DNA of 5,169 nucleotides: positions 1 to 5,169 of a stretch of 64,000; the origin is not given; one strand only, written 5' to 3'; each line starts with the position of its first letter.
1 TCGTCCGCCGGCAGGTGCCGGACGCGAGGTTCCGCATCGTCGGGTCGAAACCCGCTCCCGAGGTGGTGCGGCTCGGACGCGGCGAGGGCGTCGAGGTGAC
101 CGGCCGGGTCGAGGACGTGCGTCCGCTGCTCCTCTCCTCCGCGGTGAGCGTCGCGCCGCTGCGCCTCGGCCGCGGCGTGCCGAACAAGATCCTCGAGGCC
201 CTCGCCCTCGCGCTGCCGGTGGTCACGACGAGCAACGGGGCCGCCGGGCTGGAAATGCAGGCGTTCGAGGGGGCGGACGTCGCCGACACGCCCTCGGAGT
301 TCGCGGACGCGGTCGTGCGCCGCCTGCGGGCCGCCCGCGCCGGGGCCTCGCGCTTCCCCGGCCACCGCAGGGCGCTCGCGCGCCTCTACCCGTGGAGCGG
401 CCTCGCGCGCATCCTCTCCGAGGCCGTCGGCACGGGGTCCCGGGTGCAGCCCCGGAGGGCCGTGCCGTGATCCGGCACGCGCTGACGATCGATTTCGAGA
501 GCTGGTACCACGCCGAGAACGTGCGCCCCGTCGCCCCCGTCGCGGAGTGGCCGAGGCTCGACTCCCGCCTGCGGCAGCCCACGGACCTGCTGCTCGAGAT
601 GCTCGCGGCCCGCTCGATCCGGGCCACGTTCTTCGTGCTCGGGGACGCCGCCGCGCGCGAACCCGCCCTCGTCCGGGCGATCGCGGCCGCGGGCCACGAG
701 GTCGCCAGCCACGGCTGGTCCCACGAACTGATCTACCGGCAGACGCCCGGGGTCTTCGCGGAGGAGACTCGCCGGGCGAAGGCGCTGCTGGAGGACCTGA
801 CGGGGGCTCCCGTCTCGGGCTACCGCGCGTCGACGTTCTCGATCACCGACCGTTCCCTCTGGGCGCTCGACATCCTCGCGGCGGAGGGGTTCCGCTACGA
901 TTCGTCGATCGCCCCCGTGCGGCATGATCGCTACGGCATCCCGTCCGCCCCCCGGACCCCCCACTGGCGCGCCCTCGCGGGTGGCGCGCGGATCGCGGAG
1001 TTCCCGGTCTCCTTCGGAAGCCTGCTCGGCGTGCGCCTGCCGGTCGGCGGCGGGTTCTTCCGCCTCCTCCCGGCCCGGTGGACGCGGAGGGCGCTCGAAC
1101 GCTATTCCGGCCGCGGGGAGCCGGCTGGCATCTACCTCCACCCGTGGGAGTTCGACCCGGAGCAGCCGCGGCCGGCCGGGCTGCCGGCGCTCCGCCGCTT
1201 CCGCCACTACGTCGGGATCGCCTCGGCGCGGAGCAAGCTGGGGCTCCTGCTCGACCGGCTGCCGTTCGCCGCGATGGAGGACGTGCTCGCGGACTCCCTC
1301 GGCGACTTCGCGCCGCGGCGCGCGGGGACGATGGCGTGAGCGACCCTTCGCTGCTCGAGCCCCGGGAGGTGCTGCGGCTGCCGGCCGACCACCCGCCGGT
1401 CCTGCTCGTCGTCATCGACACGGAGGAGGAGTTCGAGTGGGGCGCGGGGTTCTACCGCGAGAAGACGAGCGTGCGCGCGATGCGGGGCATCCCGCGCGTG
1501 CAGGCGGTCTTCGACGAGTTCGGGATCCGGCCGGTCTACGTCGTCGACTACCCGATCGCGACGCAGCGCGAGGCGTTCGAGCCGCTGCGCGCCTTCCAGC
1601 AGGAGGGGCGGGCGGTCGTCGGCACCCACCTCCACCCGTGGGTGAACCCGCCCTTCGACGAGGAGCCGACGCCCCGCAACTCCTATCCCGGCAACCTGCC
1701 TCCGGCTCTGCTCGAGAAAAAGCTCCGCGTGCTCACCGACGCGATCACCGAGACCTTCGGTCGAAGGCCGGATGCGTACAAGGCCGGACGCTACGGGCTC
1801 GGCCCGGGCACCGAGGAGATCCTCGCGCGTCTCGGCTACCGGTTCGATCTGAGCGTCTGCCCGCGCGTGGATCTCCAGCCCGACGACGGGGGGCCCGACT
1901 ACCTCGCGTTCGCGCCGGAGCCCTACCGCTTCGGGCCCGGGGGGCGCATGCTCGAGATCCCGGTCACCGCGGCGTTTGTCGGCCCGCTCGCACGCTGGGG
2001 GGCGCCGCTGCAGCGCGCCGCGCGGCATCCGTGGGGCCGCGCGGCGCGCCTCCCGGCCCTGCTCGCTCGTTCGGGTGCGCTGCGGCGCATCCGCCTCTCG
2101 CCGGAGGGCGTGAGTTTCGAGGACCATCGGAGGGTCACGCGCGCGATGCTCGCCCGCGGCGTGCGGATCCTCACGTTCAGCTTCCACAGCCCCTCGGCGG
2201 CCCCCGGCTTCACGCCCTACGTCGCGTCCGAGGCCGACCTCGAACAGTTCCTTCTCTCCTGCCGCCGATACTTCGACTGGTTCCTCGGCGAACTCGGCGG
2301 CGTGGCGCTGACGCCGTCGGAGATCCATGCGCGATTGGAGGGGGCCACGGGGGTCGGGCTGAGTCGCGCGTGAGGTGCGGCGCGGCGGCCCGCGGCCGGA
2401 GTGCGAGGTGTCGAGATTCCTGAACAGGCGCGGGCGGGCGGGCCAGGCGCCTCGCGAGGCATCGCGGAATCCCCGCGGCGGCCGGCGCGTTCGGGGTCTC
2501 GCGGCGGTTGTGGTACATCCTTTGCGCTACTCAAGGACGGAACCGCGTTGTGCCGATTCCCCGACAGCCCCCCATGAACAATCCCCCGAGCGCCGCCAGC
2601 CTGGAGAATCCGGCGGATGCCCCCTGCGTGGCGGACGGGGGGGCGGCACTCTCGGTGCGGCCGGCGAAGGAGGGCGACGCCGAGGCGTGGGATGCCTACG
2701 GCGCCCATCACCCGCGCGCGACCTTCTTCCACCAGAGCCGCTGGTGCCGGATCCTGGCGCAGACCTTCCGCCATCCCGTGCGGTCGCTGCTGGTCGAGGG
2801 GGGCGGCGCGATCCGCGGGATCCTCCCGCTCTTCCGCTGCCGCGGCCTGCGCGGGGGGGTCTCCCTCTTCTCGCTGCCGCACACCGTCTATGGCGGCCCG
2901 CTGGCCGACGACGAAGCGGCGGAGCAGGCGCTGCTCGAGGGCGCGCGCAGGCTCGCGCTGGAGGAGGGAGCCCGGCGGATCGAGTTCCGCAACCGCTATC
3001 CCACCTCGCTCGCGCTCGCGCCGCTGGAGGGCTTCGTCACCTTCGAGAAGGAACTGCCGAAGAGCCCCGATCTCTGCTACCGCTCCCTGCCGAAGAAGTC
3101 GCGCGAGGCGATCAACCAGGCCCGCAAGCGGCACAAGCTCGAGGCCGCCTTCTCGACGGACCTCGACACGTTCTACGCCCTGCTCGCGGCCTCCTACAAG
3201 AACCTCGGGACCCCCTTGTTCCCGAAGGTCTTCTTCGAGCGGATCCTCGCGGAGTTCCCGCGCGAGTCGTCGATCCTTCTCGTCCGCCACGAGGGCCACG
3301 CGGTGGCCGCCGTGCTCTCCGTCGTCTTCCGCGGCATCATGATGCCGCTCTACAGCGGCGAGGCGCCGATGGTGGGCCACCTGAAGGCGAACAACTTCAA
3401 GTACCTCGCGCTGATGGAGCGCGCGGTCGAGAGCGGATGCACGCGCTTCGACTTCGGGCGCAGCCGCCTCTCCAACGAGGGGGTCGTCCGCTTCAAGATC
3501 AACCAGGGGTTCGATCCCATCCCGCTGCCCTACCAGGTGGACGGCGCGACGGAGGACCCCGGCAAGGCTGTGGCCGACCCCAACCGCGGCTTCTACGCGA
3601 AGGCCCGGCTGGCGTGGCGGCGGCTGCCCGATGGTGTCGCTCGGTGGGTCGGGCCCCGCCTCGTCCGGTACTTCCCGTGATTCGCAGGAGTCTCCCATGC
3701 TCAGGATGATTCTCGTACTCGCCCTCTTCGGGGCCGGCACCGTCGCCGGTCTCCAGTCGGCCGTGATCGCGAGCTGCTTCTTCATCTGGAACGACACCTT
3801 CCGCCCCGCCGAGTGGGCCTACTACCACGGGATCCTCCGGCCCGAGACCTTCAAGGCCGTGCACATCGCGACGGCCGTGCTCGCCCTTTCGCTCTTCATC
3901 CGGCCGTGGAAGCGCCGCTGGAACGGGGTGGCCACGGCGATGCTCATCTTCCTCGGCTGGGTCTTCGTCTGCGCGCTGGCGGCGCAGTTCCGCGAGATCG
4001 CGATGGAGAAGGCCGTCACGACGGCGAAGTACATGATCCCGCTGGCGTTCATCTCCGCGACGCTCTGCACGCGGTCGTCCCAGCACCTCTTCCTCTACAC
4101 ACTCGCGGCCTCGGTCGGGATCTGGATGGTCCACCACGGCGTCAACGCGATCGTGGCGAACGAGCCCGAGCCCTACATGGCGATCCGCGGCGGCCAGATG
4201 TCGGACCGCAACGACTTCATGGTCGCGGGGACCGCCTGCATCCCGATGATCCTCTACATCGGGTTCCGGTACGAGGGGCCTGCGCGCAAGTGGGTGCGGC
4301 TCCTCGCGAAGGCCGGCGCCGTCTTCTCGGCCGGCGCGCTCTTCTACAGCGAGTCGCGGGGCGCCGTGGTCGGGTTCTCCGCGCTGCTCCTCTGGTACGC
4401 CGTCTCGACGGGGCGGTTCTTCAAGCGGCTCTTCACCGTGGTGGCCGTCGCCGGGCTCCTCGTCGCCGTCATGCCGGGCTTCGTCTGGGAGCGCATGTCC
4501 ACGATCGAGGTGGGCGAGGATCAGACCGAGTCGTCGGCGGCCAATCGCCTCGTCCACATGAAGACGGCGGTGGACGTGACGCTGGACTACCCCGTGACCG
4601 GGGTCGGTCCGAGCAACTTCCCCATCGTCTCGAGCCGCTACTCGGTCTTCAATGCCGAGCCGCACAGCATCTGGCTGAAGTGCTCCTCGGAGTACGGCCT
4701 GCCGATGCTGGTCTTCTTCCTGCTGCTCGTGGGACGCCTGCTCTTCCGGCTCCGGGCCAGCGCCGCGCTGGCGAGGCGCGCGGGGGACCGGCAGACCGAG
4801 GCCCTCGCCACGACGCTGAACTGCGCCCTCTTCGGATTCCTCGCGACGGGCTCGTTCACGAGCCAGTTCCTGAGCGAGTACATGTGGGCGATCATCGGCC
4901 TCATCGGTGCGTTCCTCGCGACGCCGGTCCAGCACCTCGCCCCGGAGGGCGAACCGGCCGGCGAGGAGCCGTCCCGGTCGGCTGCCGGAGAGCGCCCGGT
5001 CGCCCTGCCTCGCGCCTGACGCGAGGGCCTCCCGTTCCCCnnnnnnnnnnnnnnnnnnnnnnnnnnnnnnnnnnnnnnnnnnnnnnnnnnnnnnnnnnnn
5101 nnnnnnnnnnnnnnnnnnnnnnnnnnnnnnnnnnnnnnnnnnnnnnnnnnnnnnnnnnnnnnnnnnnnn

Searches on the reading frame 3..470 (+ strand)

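Call 34: search_protein_families(library=pfam, proteins=[window:3-470:+])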
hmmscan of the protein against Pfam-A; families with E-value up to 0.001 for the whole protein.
window:3-470:+ (155 aa): 3 families
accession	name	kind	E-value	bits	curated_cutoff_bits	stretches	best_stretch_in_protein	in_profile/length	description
PF13692.12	Glyco_trans_1_4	-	2e-20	74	27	1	2-108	28-140/142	Glycosyl transferases group 1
PF00534.26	Glycos_transf_1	-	1.4e-06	28.4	26.4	1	3-81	42-127/172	Glycosyl transferases group 1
PF13524.12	Glyco_trans_1_2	-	0.00023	21.6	25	1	4-113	11-116/144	Glycosyl transferase-like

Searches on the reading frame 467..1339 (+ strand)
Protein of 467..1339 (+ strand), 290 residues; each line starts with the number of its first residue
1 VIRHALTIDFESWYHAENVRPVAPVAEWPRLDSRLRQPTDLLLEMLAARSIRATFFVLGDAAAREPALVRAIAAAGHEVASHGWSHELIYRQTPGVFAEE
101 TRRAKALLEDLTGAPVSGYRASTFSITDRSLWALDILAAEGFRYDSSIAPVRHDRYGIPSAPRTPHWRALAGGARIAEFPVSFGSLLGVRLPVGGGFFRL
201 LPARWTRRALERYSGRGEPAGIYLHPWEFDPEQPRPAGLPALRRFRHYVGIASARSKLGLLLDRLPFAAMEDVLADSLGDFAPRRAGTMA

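Call 34: search_protein_families(library=pfam, proteins=[window:467-1339:+])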
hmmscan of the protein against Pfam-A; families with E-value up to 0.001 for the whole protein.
window:467-1339:+ (290 aa): 2 families
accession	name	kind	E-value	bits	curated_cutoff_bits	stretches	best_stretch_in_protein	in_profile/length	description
PF11959.13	DUF3473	-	6.6e-39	133.3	29.6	1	146-274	1-129/130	Domain of unknown function (DUF3473)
PF01522.26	Polysacc_deac_1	-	3.6e-18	66.1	23.1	1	39-134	21-116/124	Polysaccharide deacetylase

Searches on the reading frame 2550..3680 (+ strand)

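Call 34: search_protein_families(library=pfam, proteins=[window:2550-3680:+])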
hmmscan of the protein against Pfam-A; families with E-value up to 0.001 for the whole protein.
window:2550-3680:+ (376 aa): 2 families
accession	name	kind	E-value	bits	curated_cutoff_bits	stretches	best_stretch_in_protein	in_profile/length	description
PF13480.13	Acetyltransf_6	-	4.8e-12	46.7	22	1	183-305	6-137/143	Acetyltransferase (GNAT) domain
PF02388.22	FemAB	-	3.2e-05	23.4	24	0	250-321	306-378/406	FemAB family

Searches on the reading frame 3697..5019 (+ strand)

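Call 34: search_protein_families(library=pfam, proteins=[window:3697-5019:+])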
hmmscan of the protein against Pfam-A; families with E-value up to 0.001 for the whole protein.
window:3697-5019:+ (440 aa): 2 families
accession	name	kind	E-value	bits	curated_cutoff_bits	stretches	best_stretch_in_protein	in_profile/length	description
PF04932.20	Wzy_C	-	1.6e-19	70.6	31.7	1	207-342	2-149/149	O-Antigen ligase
PF19358.4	DUF5935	-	7.9e-11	42.6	23.6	1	5-154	4-151/193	Family of unknown function (DUF5935)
